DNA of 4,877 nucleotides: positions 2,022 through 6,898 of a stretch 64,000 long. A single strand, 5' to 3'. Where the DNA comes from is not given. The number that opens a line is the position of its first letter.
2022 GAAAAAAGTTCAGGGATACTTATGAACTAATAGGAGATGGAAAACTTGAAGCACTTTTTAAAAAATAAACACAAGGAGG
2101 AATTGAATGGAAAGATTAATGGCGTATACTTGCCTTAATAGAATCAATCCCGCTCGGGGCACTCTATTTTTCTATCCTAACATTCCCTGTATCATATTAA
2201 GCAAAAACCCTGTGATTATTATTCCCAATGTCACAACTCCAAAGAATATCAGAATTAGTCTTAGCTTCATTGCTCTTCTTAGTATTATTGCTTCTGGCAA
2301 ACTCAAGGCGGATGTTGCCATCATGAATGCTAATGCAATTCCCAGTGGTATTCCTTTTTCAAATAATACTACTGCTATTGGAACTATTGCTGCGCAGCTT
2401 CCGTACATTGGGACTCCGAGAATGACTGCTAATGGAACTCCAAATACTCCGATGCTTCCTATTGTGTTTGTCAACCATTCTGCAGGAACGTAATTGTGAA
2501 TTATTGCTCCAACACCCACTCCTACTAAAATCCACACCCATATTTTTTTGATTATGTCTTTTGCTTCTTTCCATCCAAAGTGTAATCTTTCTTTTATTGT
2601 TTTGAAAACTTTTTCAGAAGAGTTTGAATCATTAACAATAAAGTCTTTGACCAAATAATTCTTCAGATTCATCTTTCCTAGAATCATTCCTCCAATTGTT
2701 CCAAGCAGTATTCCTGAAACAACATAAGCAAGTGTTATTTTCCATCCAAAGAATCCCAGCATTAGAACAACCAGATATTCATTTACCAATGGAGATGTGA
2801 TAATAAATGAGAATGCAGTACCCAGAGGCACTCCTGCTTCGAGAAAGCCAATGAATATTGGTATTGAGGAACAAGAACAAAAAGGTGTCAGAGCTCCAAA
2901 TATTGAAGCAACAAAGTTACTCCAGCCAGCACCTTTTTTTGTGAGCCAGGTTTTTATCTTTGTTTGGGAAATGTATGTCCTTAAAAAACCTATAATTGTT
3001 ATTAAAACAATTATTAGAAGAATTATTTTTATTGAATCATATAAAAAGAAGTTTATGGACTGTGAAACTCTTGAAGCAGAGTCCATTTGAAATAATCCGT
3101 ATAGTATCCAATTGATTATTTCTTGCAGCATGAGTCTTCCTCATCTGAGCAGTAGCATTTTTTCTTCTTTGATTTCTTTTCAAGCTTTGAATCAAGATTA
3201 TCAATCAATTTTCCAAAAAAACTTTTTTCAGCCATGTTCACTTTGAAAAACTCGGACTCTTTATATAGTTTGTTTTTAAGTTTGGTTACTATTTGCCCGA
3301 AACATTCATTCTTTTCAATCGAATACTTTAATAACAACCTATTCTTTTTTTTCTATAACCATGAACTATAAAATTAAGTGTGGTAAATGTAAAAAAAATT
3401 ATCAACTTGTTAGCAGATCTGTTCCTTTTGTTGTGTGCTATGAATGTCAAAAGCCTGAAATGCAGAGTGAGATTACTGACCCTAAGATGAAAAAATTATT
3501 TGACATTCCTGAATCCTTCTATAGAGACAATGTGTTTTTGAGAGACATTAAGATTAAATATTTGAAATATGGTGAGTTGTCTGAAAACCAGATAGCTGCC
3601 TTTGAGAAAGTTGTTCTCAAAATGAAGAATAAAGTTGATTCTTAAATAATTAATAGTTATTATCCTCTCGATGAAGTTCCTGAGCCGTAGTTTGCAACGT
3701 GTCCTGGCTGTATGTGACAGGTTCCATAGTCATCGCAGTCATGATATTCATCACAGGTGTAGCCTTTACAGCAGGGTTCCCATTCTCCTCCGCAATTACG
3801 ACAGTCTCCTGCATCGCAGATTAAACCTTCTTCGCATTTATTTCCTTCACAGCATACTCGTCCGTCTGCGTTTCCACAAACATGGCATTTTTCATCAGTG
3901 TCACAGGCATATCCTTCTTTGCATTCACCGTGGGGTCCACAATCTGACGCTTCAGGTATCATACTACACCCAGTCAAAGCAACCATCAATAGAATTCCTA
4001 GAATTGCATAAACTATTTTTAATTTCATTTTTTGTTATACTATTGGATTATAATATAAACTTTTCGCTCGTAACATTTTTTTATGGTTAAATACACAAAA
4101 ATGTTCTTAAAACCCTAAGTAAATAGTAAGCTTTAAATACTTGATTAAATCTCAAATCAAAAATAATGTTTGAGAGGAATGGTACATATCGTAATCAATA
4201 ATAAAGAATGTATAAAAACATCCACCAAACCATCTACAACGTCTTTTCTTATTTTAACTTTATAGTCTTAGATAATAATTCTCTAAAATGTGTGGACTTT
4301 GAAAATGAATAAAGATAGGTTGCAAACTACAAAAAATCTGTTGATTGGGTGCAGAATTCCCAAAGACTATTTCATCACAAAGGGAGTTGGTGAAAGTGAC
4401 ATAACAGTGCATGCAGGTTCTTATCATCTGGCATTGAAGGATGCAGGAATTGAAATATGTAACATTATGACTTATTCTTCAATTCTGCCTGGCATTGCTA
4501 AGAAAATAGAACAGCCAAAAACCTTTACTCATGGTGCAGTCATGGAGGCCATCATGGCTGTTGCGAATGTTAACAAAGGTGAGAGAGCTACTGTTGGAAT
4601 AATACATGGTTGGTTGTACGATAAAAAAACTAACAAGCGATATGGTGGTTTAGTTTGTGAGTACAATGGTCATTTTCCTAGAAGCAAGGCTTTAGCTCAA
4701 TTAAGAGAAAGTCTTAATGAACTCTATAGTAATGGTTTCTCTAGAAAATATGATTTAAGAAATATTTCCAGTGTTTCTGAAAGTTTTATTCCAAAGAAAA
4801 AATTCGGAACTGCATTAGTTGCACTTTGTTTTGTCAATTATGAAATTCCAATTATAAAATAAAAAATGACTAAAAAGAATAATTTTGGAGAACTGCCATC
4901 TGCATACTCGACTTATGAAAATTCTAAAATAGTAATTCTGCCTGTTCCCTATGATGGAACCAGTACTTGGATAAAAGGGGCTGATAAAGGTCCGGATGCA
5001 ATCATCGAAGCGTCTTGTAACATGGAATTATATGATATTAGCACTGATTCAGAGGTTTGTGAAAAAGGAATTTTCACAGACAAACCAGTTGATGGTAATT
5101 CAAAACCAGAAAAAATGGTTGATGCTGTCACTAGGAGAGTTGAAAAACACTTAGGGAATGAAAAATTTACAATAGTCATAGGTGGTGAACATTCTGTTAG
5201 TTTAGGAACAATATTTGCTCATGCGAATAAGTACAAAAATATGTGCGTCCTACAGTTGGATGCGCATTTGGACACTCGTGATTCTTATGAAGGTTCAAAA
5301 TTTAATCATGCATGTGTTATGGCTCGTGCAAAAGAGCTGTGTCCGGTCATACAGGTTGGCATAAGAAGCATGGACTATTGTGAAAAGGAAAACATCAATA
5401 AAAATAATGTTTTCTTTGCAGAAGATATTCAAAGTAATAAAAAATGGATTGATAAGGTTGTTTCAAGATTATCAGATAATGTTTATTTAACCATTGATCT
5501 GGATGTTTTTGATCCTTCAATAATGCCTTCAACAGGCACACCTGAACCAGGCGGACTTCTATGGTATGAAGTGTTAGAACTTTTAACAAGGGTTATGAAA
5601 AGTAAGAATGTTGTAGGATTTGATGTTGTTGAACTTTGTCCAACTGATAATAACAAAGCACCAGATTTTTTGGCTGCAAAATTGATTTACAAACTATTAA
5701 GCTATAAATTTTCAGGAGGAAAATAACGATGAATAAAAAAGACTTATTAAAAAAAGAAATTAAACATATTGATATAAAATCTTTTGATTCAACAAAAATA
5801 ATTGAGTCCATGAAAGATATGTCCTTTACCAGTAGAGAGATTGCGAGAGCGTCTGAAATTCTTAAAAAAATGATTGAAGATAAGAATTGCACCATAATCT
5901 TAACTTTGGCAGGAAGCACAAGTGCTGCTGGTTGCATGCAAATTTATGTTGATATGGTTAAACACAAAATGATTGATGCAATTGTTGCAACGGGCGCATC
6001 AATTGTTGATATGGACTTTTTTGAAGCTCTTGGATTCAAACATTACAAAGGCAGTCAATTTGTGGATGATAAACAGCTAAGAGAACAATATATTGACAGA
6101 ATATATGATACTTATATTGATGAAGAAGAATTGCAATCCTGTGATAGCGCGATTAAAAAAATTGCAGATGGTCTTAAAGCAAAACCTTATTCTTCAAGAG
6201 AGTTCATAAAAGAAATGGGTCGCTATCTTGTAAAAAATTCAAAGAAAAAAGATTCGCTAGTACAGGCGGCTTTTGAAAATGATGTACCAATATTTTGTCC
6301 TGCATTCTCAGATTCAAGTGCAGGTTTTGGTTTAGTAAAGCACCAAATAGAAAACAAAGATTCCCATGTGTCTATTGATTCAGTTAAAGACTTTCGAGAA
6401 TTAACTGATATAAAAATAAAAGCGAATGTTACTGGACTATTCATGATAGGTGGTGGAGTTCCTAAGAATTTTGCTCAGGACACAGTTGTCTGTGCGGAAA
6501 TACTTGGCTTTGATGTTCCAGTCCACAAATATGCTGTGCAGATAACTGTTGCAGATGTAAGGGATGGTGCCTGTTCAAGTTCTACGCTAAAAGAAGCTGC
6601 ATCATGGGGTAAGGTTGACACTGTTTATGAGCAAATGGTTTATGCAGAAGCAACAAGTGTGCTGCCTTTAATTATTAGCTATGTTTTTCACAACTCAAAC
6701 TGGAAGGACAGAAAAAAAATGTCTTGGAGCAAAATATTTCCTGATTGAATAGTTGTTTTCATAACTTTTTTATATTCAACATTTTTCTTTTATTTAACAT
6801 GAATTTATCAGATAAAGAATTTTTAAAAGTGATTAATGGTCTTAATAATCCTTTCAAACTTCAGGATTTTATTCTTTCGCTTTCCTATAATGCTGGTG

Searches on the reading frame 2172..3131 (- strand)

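Call 60: search_protein_families(library=pfam, proteins=[window:2172-3131:-], max_evalue=0.001)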
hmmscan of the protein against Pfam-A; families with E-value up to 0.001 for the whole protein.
window:2172-3131:- (319 aa): 1 family
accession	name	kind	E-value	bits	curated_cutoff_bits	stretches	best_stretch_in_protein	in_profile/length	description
PF03773.19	ArsP_1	-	2.7e-65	220.9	32.3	1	25-312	5-293/294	Predicted permease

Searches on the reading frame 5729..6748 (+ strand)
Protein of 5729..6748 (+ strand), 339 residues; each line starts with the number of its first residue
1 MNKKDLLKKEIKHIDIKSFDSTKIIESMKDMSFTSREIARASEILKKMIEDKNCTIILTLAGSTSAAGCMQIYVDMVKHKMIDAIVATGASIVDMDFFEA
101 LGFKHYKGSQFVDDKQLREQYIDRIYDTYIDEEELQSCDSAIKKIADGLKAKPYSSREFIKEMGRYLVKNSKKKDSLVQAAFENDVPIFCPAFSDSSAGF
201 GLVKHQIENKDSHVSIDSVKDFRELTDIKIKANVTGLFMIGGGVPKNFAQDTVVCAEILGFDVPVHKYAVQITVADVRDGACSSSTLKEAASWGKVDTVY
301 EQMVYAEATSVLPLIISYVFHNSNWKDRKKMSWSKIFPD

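Call 14: search_protein_families(library=pfam, proteins=[window:5729-6748:+], max_evalue=0.001)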
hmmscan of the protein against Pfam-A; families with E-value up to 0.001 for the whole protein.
window:5729-6748:+ (339 aa): 1 family
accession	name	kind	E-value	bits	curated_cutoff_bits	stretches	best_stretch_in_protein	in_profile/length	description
PF01916.23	DS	-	4.4e-98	328.6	27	1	24-318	2-287/288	Deoxyhypusine synthase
